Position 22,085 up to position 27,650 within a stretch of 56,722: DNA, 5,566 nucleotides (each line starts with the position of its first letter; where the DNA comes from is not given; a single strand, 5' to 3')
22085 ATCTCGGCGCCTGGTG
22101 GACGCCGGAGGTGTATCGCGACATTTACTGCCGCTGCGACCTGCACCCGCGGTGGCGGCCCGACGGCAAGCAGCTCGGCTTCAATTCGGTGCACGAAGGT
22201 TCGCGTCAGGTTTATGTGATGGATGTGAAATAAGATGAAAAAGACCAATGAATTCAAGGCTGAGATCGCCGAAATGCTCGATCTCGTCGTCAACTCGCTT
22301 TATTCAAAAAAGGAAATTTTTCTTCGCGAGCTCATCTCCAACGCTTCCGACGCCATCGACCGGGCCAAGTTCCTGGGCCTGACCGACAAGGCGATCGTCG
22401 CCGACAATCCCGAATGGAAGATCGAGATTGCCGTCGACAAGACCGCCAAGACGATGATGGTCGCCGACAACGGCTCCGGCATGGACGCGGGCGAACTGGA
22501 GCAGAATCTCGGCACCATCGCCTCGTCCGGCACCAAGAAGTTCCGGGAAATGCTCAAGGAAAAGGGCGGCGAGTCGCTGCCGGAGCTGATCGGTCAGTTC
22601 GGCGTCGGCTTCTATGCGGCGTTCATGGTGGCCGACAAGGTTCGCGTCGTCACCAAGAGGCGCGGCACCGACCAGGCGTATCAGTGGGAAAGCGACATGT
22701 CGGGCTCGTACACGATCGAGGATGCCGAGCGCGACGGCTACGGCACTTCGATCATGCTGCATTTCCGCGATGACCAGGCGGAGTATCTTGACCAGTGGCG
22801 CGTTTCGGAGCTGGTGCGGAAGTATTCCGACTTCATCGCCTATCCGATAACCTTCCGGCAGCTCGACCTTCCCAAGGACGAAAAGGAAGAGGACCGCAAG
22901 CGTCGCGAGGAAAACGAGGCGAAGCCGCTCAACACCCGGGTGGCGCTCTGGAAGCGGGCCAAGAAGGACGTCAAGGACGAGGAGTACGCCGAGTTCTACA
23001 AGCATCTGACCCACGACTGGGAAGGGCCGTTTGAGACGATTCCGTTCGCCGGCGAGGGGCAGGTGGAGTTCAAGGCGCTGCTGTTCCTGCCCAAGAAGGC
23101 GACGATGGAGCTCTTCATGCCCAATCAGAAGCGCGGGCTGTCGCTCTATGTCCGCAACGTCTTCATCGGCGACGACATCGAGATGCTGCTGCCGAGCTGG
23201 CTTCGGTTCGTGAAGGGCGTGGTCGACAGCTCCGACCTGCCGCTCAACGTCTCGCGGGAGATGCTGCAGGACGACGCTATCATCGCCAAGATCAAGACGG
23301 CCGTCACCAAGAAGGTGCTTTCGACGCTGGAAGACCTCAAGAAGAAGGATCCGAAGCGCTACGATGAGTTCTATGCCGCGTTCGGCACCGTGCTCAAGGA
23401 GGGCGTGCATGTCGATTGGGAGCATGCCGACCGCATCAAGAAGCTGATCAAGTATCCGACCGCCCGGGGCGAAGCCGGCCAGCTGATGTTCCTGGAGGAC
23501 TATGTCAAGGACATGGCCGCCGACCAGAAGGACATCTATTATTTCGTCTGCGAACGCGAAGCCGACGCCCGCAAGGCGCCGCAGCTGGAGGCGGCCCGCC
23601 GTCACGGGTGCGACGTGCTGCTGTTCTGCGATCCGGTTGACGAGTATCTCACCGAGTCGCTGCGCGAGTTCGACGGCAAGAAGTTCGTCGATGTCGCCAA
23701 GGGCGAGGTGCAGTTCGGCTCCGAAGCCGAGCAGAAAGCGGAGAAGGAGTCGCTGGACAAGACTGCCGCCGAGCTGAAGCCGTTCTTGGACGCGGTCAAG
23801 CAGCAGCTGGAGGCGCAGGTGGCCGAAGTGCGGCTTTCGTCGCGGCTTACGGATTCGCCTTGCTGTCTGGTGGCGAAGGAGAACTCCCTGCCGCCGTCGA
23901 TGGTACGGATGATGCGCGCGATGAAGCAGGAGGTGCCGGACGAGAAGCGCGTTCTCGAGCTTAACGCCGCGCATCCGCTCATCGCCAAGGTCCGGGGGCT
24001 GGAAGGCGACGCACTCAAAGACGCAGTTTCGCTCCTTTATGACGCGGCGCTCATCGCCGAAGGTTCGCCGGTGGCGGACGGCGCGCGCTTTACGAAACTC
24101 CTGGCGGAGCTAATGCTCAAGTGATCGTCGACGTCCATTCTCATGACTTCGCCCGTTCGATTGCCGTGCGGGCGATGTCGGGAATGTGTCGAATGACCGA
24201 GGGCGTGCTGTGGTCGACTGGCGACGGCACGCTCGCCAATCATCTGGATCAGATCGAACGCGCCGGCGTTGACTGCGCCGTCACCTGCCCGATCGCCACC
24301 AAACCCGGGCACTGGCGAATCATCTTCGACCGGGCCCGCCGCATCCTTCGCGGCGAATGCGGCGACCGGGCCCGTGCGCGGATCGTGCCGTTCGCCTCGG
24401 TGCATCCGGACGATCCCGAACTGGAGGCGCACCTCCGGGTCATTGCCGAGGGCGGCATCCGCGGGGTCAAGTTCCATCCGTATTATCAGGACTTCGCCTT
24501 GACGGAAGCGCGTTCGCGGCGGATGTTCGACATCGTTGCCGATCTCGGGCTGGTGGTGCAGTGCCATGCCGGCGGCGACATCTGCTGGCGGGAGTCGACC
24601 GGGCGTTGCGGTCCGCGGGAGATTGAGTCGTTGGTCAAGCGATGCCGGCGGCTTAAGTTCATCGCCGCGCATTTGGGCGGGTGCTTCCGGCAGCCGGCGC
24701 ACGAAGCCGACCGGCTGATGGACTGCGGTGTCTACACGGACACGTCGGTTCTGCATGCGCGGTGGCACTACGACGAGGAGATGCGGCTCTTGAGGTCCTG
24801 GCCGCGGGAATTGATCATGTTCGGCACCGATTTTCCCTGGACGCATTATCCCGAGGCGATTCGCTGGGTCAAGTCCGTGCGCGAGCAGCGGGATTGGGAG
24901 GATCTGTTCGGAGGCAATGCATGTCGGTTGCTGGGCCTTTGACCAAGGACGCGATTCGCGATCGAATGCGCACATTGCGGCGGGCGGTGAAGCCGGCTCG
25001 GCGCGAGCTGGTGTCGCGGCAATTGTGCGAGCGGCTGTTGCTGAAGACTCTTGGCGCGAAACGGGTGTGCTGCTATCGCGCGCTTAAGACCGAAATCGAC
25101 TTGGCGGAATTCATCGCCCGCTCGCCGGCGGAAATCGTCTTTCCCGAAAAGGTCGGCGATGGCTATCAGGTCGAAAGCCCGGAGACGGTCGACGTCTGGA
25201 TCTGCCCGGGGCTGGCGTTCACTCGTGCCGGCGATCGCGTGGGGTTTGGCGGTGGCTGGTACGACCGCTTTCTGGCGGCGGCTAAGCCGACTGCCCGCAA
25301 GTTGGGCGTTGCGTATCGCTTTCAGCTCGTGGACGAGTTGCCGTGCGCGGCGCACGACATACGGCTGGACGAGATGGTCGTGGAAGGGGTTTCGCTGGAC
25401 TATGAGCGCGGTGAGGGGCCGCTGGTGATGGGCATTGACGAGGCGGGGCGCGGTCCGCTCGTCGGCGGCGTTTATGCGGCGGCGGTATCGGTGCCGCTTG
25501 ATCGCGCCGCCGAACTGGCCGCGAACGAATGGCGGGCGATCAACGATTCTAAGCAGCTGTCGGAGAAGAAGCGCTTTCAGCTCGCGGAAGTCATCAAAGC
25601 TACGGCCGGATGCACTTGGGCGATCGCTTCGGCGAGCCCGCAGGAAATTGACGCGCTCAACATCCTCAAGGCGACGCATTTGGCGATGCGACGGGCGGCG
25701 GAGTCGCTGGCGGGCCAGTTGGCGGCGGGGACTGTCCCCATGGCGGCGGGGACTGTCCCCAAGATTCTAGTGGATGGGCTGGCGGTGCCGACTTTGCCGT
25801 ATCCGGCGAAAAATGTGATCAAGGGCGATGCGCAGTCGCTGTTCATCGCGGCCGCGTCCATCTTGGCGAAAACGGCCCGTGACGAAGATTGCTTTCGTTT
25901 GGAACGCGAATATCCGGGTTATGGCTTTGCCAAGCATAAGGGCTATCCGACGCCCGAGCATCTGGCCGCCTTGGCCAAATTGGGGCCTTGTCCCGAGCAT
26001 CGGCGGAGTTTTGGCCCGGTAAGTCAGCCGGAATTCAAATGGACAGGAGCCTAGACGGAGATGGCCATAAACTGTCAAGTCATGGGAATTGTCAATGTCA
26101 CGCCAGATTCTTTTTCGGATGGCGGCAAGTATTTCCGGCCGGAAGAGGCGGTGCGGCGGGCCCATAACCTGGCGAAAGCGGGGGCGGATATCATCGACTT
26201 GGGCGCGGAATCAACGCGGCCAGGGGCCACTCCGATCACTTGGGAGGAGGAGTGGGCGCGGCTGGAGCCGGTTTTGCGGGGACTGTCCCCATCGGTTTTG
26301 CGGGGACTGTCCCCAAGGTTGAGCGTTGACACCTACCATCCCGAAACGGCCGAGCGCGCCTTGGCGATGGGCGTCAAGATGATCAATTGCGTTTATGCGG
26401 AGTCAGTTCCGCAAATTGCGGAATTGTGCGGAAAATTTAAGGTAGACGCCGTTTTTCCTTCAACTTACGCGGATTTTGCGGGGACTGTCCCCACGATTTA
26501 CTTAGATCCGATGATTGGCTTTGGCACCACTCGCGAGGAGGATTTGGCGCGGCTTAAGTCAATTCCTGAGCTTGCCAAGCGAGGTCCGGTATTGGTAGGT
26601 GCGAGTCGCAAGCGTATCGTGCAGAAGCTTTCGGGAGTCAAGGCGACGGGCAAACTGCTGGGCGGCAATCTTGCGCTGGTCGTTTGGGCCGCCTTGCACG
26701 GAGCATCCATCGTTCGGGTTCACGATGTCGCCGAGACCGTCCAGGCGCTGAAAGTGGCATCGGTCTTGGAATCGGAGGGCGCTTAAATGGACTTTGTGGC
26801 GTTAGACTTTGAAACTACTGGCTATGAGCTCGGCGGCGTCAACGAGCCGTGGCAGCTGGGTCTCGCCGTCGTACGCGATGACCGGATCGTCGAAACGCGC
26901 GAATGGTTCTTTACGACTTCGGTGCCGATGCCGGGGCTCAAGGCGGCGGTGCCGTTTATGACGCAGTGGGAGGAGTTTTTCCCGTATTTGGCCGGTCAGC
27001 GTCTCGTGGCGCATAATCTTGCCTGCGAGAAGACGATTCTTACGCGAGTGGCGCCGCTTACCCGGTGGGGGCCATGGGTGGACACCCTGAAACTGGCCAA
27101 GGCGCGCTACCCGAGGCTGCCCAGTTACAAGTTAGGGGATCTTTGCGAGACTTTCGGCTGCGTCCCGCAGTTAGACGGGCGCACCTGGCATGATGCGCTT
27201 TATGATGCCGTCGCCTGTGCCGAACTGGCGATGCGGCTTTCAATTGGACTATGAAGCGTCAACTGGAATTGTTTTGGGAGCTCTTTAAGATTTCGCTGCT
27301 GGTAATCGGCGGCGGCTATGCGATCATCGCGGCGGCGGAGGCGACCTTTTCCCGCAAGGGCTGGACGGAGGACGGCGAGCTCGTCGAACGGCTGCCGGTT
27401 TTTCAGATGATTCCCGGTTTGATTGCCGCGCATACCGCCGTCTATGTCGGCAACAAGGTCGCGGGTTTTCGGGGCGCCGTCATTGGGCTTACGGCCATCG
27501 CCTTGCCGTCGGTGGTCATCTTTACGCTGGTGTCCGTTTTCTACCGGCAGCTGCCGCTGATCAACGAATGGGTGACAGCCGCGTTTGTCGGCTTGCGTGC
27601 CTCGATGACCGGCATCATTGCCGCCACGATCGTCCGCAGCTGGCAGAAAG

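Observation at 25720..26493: A 16-nt palindrome-bearing element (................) inserted in-frame five times in two housekeeping genes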

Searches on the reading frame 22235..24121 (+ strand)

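Call 61: search_protein_families(library=pfam, proteins=[window:22235-24121:+], max_evalue=0.001)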
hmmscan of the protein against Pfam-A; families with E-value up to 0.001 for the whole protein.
window:22235-24121:+ (629 aa): 3 families
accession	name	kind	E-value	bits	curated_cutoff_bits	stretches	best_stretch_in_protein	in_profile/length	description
PF00183.23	HSP90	-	1.2e-124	417.6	24.4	2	216-627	66-486/518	Hsp90 protein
PF13589.12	HATPase_c_3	-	2.2e-12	47.6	25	1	29-155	6-107/137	Histidine kinase-, DNA gyrase B-, and HSP90-like ATPase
PF02518.31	HATPase_c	-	0.00051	20.9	26.4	1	27-178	3-108/111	Histidine kinase-, DNA gyrase B-, and HSP90-like ATPase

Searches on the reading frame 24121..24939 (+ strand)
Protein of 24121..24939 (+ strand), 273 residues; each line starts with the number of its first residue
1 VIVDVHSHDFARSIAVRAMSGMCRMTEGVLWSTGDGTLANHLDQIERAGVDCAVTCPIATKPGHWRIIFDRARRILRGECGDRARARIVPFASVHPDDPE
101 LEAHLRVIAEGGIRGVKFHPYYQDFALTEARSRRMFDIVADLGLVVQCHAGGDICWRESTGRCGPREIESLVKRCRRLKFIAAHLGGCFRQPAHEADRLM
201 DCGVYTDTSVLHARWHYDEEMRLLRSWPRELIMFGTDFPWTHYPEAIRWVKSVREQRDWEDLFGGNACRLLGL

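Call 61: search_protein_families(library=pfam, proteins=[window:24121-24939:+], max_evalue=0.001)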
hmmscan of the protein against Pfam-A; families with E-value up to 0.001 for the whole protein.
window:24121-24939:+ (273 aa): 1 family
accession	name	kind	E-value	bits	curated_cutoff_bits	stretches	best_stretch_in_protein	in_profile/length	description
PF04909.20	Amidohydro_2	-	5.4e-22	79.3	26.4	1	84-273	76-289/289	Amidohydrolase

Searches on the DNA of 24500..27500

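Call 26: search_rna_families(source=window, start=24500, end=27500, threshold=evalue, max_evalue=1)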
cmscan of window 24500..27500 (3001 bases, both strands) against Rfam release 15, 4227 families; matches with E-value up to 1: 0.
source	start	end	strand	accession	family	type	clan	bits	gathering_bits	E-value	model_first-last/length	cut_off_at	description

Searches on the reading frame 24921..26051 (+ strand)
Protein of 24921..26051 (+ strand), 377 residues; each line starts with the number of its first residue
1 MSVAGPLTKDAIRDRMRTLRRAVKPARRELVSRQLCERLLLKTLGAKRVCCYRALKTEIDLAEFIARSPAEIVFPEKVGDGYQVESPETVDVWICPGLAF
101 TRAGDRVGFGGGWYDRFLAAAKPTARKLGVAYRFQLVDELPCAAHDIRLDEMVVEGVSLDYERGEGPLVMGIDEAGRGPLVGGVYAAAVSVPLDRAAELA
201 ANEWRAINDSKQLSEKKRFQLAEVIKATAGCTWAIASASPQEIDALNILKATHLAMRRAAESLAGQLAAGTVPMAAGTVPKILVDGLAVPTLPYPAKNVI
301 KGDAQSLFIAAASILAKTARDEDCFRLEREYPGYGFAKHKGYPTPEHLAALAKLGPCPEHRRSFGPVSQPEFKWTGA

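Call 61: search_protein_families(library=pfam, proteins=[window:24921-26051:+], max_evalue=0.001)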
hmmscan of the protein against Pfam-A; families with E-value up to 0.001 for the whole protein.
window:24921-26051:+ (377 aa): 2 families
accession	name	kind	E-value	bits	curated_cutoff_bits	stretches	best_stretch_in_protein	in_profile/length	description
PF01351.25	RNase_HII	-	1.8e-35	123.1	25.8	1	170-365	1-197/199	Ribonuclease HII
PF01812.26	5-FTHF_cyc-lig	-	1.3e-25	90.8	27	2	85-155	113-186/186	5-formyltetrahydrofolate cyclo-ligase family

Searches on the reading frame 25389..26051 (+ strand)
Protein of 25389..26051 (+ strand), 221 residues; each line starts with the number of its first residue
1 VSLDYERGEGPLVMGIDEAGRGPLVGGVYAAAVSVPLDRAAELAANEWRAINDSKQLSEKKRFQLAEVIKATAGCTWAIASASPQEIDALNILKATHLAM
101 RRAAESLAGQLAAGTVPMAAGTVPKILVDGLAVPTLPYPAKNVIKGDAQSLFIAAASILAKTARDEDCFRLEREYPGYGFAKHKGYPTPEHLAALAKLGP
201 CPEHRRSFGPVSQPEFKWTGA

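Call 29: find_homologous_proteins(query=window:25389-26051:+)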
Query window:25389-26051:+ (221 aa): 7990 proteins with E <= 0.001 among 8000 candidates; the best 120 are listed.
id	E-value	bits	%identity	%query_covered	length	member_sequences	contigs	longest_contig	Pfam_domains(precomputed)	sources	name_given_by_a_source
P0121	9.4e-141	485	100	100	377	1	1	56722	PF01812.27,PF01351.26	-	-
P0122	1.9e-99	350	74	98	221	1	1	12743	PF01351.26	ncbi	-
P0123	8.2e-99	348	77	98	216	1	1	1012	PF01351.26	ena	-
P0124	1.3e-98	347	76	98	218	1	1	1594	PF01351.26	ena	-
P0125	6.0e-98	345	78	98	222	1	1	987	PF01351.26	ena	-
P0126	9.5e-98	345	77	96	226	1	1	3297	PF01351.26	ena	-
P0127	1.1e-97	344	77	96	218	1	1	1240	PF01351.26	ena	-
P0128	1.3e-97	344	77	96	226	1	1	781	PF01351.26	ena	-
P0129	1.3e-97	344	77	96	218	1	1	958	PF01351.26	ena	-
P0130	1.5e-97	344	77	98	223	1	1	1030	PF01351.26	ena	-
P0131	1.8e-97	344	76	98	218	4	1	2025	PF01351.26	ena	-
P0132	2.1e-97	343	76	98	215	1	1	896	PF01351.26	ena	-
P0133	2.3e-97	343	77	96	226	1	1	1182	PF01351.26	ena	-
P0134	2.5e-97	343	76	98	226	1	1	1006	PF01351.26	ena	-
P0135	2.5e-97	343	76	98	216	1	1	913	PF01351.26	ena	-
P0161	4.4e-96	339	75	96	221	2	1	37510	PF01351.26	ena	-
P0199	5.7e-95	335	73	98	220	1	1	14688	PF01351.26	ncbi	-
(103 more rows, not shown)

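Call 31: find_encoding_contigs(protein=P0122, flank=10000, max_places=2)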
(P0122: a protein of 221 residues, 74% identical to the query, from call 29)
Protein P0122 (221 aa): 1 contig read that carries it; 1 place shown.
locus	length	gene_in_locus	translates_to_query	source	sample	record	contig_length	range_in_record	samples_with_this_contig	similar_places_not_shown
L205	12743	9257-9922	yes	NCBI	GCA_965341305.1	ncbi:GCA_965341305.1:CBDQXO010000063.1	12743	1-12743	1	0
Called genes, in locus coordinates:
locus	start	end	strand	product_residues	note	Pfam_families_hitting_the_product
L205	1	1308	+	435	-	?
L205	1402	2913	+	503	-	PF08323:Glyco_transf_5, PF13439:Glyco_transf_4, PF13579:Glyco_trans_4_4, PF00534:Glycos_transf_1 (weak)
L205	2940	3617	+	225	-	PF02508:Rnf-Nqr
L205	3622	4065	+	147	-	PF22811:Zn_ribbon_NrdR, PF03477:ATP-cone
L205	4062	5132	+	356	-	PF01408:GFO_IDH_MocA, PF22725:GFO_IDH_MocA_C3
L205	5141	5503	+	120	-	PF01325:Fe_dep_repress, PF02742:Fe_dep_repr_C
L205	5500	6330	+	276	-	PF02591:Zn_ribbon_9 (weak), PF00359:PTS_EIIA_2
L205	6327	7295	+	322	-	PF13354:Beta-lactamase2, PF00768:Peptidase_S11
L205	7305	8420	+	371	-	PF01979:Amidohydro_1, PF12890:DHOase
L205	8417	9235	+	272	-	PF01048:PNP_UDP_1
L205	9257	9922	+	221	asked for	PF01351:RNase_HII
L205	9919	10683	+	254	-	PF00809:Pterin_bind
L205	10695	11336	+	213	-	PF00702:Hydrolase, PF08282:Hydrolase_3 (faint), PF12710:HAD, PF13419:HAD_2, PF13242:Hydrolase_like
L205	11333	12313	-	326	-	PF07722:Peptidase_C26, PF00117:GATase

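Call 32: find_encoding_contigs(protein=P0161, flank=10000, max_places=2)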
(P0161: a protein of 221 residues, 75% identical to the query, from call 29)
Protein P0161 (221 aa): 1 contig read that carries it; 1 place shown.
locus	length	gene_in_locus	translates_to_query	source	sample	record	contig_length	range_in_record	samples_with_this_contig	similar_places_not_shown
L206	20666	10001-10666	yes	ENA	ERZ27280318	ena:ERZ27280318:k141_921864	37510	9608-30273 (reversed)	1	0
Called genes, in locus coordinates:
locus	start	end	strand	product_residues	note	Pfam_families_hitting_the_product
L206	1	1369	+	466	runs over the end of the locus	-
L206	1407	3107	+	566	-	-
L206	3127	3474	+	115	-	PF02152:FolB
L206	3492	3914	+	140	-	PF00293:NUDIX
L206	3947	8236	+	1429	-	PF02811:PHP, PF07733:DNA_pol3_alpha, PF17657:DNA_pol3_finger, PF14579:HHH_6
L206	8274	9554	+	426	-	PF02646:RmuC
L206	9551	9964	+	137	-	PF01288:HPPK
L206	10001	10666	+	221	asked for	PF01351:RNase_HII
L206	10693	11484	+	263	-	PF00809:Pterin_bind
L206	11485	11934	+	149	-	PF00929:RNase_T (faint)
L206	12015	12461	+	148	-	PF09424:YqeY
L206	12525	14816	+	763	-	PF06439:3keto-disac_hyd, PF20407:DUF1583_N (faint), PF06439:3keto-disac_hyd, PF01261:AP_endonuc_2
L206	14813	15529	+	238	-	PF01784:DUF34_NIF3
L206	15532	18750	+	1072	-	PF02837:Glyco_hydro_2_N, PF22666:Glyco_hydro_2_N2 (weak), PF00703:Glyco_hydro_2, PF02836:Glyco_hydro_2_C, PF16353:LacZ_4, PF02929:Bgal_small_N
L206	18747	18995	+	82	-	-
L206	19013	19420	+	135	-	PF13279:4HBT_2, PF03061:4HBT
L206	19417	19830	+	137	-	PF01242:PTPS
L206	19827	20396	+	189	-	PF03602:Cons_hypoth95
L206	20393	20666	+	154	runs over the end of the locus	PF14819:QueF_N (weak), PF14489:QueF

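Call 43: find_encoding_contigs(protein=P0199, flank=10000, max_places=1)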
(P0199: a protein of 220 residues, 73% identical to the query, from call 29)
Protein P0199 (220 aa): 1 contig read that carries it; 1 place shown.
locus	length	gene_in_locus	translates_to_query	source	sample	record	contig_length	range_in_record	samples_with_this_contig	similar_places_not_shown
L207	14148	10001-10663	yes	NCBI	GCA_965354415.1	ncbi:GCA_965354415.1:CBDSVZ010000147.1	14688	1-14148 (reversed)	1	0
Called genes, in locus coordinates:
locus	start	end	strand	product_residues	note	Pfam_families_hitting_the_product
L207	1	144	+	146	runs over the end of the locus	PF07751:Abi_2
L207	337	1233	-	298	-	PF08843:AbiEii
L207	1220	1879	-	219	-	-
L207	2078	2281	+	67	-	PF12668:DUF3791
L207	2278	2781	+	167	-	PF13151:DUF3990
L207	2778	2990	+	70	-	-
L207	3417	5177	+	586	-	-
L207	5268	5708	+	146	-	PF03733:YccF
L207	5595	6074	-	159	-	-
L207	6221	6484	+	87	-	PF04014:MazE_antitoxin (weak)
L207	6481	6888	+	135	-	PF13470:PIN_3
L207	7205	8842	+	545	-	PF00342:PGI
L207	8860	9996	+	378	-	PF02547:Queuosine_synth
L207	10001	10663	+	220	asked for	PF01351:RNase_HII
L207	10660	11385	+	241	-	PF00809:Pterin_bind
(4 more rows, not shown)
